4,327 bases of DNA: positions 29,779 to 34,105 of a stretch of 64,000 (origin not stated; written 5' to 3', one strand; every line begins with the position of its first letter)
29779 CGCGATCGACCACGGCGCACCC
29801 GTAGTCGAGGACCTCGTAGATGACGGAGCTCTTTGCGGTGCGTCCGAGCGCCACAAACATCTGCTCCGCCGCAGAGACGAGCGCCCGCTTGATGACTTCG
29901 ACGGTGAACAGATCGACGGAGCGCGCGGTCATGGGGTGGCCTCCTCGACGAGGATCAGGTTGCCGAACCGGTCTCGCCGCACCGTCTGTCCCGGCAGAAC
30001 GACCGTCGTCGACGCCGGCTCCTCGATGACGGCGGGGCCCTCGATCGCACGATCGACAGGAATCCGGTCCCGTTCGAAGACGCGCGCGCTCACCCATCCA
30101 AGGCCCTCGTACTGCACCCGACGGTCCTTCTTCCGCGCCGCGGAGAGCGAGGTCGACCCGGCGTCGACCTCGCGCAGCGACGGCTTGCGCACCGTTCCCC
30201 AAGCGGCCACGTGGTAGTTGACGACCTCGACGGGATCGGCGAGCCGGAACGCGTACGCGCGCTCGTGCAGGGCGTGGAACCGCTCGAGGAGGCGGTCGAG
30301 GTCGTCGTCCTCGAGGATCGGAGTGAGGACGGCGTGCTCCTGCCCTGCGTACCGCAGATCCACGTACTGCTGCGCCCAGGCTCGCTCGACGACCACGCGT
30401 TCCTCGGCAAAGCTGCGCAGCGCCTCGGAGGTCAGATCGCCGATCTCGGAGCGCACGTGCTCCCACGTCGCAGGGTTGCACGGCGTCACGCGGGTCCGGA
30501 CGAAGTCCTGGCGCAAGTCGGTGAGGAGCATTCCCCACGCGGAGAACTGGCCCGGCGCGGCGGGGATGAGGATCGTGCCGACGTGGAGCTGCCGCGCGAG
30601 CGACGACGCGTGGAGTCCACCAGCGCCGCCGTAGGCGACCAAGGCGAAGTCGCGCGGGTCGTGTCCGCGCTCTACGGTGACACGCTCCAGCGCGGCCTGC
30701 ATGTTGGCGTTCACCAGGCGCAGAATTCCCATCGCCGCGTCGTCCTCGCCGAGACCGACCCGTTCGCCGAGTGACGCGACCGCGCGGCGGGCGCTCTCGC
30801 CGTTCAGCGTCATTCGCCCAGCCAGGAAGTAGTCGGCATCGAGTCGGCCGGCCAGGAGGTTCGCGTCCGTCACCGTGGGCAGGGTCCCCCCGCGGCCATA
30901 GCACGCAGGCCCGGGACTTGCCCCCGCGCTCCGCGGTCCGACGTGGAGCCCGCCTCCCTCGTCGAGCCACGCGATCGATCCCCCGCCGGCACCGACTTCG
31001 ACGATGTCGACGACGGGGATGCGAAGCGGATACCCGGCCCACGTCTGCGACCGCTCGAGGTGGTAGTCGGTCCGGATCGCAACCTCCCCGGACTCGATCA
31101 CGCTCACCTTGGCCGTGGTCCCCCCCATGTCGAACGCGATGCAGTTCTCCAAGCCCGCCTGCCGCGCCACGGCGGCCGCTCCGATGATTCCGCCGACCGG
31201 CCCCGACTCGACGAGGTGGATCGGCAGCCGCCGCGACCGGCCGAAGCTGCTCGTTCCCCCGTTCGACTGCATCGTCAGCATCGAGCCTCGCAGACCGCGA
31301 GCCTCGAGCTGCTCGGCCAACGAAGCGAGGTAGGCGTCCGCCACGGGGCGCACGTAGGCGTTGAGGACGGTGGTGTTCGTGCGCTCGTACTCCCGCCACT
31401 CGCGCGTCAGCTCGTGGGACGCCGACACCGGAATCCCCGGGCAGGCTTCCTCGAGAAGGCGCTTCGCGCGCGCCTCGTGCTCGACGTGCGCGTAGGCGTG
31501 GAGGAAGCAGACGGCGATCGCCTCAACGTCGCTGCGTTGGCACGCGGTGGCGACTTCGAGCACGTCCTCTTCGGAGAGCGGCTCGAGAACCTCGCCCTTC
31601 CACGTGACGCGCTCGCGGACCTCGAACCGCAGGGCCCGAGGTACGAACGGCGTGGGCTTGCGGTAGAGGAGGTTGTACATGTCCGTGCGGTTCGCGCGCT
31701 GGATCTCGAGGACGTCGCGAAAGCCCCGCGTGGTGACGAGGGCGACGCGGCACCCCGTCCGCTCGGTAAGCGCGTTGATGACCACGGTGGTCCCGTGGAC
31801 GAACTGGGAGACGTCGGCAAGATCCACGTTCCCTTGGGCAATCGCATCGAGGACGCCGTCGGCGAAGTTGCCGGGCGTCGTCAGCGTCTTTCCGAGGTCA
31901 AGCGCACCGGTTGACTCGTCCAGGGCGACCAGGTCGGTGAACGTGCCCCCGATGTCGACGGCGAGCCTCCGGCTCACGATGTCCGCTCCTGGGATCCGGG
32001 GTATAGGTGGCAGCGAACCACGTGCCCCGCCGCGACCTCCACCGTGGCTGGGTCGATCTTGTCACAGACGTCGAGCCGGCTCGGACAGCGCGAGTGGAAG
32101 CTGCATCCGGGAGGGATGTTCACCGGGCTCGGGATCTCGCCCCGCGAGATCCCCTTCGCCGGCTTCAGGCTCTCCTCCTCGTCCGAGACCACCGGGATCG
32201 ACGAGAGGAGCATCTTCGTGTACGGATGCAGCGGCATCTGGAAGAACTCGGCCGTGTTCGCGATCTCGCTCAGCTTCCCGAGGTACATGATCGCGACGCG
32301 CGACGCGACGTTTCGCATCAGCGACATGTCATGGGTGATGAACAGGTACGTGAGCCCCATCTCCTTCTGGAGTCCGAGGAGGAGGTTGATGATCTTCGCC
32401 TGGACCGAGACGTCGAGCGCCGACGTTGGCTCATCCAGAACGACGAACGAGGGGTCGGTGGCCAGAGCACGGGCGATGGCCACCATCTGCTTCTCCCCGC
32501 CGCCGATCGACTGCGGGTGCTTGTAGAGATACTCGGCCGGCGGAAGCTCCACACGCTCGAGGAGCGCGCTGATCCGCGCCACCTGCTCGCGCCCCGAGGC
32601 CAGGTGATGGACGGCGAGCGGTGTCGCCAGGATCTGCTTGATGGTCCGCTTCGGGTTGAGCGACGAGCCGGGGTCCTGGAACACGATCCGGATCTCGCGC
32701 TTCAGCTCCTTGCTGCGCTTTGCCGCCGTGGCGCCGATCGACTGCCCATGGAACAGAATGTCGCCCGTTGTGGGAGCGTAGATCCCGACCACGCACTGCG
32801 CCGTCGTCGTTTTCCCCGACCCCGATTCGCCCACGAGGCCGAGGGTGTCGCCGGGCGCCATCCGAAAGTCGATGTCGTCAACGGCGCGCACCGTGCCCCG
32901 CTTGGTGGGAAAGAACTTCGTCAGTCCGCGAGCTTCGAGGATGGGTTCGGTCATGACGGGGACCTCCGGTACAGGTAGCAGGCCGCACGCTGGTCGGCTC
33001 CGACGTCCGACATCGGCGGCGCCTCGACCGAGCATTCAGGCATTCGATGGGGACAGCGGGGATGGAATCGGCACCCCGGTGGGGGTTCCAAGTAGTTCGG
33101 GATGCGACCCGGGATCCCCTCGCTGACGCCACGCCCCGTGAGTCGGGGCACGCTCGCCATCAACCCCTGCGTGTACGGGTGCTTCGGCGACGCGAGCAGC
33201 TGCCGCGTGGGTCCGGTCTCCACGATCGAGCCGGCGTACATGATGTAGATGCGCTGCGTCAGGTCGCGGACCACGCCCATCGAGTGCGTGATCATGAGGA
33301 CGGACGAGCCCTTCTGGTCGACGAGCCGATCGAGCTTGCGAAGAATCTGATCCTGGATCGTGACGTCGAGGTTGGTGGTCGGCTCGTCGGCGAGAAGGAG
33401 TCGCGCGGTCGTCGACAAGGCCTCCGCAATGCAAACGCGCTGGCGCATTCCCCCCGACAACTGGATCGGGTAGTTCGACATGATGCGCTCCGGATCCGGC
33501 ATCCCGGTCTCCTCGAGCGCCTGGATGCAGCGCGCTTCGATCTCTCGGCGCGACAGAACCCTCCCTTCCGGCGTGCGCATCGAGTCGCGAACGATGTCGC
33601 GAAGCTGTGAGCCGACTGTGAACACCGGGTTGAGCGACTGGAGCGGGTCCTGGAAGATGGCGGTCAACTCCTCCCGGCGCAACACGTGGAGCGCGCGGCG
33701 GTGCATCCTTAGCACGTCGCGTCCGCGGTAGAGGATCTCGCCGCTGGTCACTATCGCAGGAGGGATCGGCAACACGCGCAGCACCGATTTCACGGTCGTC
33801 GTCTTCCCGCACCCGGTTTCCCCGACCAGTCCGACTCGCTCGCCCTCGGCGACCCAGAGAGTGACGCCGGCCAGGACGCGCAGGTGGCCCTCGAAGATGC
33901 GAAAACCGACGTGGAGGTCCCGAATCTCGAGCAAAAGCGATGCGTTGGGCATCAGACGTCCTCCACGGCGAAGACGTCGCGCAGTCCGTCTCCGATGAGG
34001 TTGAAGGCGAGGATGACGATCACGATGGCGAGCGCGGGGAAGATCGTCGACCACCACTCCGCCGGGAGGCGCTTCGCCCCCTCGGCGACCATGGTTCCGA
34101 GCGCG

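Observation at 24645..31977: A glycyl radical enzyme and its activase lie in one coupled operon with a hydantoinase/oxoprolinase HyuA-HyuB pair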

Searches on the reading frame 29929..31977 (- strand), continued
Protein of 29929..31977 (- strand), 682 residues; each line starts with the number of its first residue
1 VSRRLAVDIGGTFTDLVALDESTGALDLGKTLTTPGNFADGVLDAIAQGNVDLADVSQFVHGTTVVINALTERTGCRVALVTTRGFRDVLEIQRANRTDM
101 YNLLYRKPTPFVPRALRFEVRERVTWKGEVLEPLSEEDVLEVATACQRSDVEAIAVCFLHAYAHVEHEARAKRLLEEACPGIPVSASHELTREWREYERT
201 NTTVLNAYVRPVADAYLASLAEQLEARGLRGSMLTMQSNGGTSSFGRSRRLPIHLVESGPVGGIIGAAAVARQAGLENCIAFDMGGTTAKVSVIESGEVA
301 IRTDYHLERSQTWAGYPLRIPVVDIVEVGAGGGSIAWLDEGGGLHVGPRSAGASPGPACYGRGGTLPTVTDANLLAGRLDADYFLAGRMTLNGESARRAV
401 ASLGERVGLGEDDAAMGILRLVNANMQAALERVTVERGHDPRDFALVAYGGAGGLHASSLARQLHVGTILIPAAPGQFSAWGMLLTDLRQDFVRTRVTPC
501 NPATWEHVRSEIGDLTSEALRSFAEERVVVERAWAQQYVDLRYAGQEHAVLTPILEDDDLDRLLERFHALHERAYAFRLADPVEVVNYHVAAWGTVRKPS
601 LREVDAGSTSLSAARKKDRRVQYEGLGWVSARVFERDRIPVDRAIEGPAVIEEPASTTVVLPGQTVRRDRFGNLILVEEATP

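Call 65: search_solved_structures(query=window:29929-31977:-, max_evalue=1e-100, show_alignments=2)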
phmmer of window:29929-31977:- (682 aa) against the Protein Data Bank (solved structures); distinct sequences matched with E-value up to 1e-100: 2.
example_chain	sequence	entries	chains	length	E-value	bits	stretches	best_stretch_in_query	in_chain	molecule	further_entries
7hk5_A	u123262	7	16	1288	5.9e-132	444.6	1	3-677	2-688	N-methylhydantoinase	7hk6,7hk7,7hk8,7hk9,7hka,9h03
6yra_A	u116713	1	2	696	3.5e-111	376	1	3-669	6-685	5-oxoprolinase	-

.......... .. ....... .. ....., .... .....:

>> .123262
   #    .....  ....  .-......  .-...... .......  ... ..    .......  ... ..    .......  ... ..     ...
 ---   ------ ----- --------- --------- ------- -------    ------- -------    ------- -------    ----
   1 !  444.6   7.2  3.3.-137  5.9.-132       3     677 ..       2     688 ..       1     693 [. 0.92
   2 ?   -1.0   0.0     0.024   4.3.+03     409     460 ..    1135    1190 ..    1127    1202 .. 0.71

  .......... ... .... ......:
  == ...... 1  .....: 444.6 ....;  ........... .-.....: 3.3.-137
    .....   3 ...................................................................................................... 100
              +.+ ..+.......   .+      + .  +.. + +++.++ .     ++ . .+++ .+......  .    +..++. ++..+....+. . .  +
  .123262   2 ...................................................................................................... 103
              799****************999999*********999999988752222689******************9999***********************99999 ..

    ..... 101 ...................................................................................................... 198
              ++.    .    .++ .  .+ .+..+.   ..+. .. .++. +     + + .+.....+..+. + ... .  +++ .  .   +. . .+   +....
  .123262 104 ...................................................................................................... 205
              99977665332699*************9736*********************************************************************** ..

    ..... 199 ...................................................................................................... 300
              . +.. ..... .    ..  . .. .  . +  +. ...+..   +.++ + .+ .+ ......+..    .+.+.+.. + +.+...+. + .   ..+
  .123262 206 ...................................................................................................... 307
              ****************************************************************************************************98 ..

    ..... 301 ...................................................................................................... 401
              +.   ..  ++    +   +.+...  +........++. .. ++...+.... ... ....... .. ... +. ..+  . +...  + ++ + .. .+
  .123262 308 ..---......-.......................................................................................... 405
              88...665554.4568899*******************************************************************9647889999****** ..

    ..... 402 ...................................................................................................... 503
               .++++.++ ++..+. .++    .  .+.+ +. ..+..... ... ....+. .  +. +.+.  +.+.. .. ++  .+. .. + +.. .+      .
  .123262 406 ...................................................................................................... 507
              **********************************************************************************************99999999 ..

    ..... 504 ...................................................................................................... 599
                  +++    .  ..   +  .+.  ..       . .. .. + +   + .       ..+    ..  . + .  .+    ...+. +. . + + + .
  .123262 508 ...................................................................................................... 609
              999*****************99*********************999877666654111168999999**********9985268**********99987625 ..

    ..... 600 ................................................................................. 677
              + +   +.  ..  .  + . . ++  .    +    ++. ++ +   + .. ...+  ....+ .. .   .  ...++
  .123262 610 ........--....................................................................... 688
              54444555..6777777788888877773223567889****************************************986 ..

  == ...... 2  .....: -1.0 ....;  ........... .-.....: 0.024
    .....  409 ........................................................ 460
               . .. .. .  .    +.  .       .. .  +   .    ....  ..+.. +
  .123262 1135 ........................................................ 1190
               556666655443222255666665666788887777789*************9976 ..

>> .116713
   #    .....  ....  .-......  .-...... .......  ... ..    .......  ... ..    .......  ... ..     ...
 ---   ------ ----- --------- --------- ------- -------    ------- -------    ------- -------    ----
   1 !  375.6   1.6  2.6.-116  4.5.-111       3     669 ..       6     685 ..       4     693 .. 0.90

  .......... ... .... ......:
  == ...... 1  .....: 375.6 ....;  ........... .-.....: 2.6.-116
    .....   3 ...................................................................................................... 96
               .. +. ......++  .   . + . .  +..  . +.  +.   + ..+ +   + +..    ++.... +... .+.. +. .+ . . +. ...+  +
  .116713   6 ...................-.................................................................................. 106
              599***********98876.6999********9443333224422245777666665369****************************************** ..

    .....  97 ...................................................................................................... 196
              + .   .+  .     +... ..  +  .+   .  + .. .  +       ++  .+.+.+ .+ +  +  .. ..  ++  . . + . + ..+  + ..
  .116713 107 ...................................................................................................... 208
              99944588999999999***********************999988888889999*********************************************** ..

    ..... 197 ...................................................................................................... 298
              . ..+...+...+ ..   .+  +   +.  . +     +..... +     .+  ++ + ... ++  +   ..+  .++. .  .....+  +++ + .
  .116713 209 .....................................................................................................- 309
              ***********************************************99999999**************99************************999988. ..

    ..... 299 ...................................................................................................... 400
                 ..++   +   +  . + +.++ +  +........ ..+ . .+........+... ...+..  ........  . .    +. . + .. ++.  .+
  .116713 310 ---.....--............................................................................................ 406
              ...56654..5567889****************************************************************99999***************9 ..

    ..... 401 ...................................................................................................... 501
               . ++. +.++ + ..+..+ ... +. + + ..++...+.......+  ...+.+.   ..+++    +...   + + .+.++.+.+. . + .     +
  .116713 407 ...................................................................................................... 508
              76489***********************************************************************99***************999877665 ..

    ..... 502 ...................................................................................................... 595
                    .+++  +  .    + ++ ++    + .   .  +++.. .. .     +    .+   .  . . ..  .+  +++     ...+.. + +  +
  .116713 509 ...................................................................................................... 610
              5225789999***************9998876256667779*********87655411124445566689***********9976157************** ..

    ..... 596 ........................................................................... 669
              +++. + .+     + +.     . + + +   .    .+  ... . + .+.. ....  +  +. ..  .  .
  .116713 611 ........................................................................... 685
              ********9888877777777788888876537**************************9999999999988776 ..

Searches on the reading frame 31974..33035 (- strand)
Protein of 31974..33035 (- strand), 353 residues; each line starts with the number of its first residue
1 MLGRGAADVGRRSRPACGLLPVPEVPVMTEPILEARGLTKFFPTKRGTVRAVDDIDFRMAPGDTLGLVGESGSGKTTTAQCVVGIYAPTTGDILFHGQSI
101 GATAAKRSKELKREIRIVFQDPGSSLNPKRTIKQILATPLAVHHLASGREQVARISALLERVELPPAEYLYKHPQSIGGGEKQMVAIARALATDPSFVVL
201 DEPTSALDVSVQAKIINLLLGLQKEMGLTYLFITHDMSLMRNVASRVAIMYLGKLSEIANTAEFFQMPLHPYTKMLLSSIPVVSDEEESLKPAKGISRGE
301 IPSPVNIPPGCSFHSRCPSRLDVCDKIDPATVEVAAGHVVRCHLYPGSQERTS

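Call 10: search_protein_families(library=pfam, proteins=[window:31974-33035:-])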
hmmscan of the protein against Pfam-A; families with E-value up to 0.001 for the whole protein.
window:31974-33035:- (353 aa): 4 families
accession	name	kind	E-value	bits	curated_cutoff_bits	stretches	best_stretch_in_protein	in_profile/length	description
PF00005.33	ABC_tran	-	5.9e-30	105.1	25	1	53-205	2-137/137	ABC transporter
PF08352.17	oligo_HPY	-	4.6e-16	59.4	27.1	1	257-324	2-65/65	Oligopeptide/dipeptide transporter, C-terminal region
PF13304.12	AAA_21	-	3e-06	27.9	27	1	180-240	241-303/304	AAA domain, putative AbiEii toxin, Type IV TA system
PF02463.25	SMC_N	-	1.9e-05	24.6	40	1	66-249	28-211/220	RecF/RecN/SMC N terminal domain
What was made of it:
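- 31974..32954 (-): Dpp/Opp-type ABC ATPase (F-like); its stop overlaps the hyuA start (GTGA). Pfam ABC_tran + oligo_HPY (call 10).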

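Call 11: search_protein_families(library=ncbifam, proteins=[window:31974-33035:-])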
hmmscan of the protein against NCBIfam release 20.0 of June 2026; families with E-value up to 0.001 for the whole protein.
window:31974-33035:- (353 aa): 189 families (the best 25 are shown)
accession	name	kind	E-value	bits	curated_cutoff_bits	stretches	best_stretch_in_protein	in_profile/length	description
NF008453.0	PRK11308.1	subfamily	1.6e-92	310.3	408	1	28-344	8-325/334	dipeptide ABC transporter ATP-binding protein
NF011659.0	PRK15079.1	equivalog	7e-83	278.1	540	1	39-342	27-328/334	murein tripeptide/oligopeptide ABC transporter ATP binding protein OppF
NF007613.0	PRK10261.1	equivalog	7.6e-78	262.4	1077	1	27-305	308-590/623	glutathione ABC transporter ATP-binding protein GsiA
NF043071.1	DppF_dipep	equivalog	2.4e-76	257.2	660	1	29-334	10-317/331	dipeptide ABC transporter ATP-binding subunit DppF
NF011713.0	PRK15134.1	equivalog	2.8e-72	244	834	2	25-207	268-456/529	microcin C ABC transporter ATP-binding protein YejF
NF043078.1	MMSYN1_0168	equivalog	3.6e-68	230.7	800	3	155-286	473-603/649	oligopeptide ABC transporter ATP-binding protein OppF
TIGR02769.1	nickel_nikE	equivalog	9.2e-63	212.2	332.55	1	42-280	17-253/265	nickel import ATP-binding protein NikE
NF007010.1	PRK09473.1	subfamily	6e-62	209.2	575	1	33-344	2-313/318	oligopeptide ABC transporter ATP-binding protein OppD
NF008246.0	PRK11022.1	equivalog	7.9e-61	205.9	541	1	36-344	7-316/326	dipeptide ABC transporter ATP-binding protein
NF007739.0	PRK10419.1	subfamily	9.6e-60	202.4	354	1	44-279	20-253/268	nickel ABC transporter ATP-binding protein NikE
NF043079.1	MMSYN1_0167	equivalog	1.4e-52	179.3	740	1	104-344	296-534/561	oligopeptide ABC transporter ATP-binding protein OppD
NF011692.0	PRK15112.1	equivalog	4.4e-50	170.8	452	1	28-279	1-253/269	putrescine export ABC transporter ATP-binding protein SapF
TIGR02770.1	nickel_nikD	equivalog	3.8e-49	167.1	318.7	1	52-278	2-227/230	nickel import ATP-binding protein NikD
NF011674.0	PRK15093.1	equivalog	1.7e-46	158.8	627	1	31-344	2-323/330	putrescine export ABC transporter ATP-binding protein SapD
NF047578.1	opine_ATP_CntD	equivalog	8.2e-45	153.1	380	1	51-285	19-258/266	staphylopine uptake ABC transporter ATP-binding protein CntD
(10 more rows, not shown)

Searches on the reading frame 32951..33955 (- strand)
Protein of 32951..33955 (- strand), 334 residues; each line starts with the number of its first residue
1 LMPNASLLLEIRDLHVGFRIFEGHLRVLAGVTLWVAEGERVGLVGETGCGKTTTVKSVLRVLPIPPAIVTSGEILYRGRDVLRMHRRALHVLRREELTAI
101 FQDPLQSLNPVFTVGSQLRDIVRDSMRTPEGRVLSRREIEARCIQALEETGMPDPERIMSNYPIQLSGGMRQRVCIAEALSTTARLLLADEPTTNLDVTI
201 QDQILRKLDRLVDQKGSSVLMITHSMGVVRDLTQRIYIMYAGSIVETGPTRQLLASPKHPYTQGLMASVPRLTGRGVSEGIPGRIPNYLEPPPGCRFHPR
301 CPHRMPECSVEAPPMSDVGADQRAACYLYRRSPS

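Call 29: search_protein_families(library=pfam, proteins=[window:32951-33955:-])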
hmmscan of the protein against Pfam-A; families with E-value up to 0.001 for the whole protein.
window:32951-33955:- (334 aa): 4 families
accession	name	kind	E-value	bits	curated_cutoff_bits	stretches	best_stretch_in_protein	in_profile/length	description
PF00005.33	ABC_tran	-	1.4e-27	97.4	25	1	29-194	2-137/137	ABC transporter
PF08352.17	oligo_HPY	-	9.5e-21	74.4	27.1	1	245-308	1-65/65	Oligopeptide/dipeptide transporter, C-terminal region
PF13304.12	AAA_21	-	0.0005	20.7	27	0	166-229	238-303/304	AAA domain, putative AbiEii toxin, Type IV TA system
PF00004.35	AAA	-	0.00083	20.2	21.2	0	43-84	3-46/131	ATPase family associated with various cellular activities (AAA)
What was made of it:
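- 32951..33955 (-): Dpp/Opp-type ABC ATPase (D-like). Pfam ABC_tran + oligo_HPY (call 29).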
